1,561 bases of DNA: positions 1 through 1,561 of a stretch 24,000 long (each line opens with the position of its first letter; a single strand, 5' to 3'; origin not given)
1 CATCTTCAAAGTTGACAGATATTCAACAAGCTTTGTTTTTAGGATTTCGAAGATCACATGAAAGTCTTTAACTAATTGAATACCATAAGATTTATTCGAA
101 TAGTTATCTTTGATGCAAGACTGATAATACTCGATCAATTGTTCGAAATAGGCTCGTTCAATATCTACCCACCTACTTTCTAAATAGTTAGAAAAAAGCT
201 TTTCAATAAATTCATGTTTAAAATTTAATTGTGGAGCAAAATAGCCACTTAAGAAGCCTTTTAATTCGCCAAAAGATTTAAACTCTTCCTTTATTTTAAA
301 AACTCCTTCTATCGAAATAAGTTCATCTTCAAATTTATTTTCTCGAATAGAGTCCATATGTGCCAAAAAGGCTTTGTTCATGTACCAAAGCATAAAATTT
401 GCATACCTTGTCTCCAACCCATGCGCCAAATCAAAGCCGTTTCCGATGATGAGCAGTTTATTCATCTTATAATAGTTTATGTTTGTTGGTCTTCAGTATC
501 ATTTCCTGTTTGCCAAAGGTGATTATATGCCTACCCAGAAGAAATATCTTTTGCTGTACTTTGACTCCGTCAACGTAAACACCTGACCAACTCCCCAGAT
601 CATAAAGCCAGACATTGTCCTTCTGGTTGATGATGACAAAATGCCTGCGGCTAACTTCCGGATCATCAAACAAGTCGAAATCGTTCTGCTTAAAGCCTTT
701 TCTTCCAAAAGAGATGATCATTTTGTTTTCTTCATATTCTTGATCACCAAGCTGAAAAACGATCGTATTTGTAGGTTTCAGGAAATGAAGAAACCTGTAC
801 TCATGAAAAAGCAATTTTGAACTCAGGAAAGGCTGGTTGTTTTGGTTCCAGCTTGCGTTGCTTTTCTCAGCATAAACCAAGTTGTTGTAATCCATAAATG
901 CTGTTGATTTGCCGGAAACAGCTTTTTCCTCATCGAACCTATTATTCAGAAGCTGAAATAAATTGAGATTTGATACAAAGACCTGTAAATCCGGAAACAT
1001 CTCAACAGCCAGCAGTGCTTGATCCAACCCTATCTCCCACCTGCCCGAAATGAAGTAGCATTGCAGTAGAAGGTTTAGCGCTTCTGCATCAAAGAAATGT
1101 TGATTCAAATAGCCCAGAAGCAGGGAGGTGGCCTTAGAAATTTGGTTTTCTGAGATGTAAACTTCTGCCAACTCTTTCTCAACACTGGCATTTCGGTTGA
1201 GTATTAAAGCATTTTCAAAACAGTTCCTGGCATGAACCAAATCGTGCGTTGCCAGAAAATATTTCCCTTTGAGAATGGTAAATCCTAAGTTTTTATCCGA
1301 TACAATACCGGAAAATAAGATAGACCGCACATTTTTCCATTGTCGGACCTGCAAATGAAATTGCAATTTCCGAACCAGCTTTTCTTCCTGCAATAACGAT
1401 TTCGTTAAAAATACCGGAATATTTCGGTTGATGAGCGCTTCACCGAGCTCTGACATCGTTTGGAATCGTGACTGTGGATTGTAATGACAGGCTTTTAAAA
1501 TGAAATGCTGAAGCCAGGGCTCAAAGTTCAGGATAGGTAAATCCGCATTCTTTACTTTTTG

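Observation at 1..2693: DprA/SLOG-like protein + Ser/Thr kinase-TPR-FHA + AbiH in one operon: candidate kinase-controlled abortive-infection module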

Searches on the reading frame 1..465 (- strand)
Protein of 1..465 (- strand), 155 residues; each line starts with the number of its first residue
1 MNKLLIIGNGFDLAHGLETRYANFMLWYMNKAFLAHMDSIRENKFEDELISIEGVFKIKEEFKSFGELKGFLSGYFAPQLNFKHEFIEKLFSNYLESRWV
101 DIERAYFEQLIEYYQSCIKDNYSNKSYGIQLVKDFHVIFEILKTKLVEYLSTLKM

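Call 5: search_protein_families(library=pfam, proteins=[window:1-465:-], max_evalue=0.01)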
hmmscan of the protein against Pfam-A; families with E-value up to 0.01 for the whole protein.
window:1-465:- (155 aa): 1 family
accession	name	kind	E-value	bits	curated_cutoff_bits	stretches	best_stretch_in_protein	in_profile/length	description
PF14253.11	AbiH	-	4.8e-13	50.2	30.9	1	4-125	1-78/260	Bacteriophage abortive infection AbiH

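Call 6: search_protein_families(library=padloc, proteins=[window:1-465:-], max_evalue=0.01)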
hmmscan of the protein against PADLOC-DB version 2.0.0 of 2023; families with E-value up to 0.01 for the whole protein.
window:1-465:- (155 aa): 1 family
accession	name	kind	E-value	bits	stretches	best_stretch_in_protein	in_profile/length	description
PDLC02345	AbiH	-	3e-07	28.3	1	3-32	2-31/343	AbiH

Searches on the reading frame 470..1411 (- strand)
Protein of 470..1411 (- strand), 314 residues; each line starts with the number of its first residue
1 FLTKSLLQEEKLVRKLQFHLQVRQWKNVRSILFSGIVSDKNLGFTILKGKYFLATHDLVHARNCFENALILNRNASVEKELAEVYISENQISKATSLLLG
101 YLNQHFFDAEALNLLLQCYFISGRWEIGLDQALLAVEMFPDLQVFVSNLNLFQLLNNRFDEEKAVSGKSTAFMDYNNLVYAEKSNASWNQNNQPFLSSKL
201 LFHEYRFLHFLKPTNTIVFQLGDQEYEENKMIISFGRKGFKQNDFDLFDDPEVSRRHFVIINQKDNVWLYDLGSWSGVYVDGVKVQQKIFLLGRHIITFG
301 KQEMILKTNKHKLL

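Call 101: search_protein_representatives(protein=window:470-1411:-)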
Query: 314 residues. Proteins with E-value up to 0.001 (for the whole library): 683; up to 1e-10: 104; up to 1e-30: 29. The best 150 are listed.
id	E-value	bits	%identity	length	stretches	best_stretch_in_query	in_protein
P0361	6.2e-72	259.0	44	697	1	1-313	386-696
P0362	1.2e-70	254.9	43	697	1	3-312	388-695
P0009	6.2e-69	249.2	42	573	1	4-313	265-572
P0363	2.2e-66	240.8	40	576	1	1-313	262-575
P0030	2.4e-59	217.7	41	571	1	4-311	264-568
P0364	2.1e-53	198.2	45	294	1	90-313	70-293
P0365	2.1e-47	178.5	36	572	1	2-314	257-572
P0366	3.4e-44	168.0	37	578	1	13-306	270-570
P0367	1.9e-40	155.6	34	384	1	3-314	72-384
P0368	4.7e-40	154.4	31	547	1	2-314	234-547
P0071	1.6e-38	149.3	33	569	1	5-313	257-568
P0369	1.7e-38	149.3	34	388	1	5-313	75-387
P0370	3.8e-38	148.1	36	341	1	21-313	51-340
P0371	1.7e-37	145.9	35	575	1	4-313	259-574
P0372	5.9e-37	144.2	34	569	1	6-314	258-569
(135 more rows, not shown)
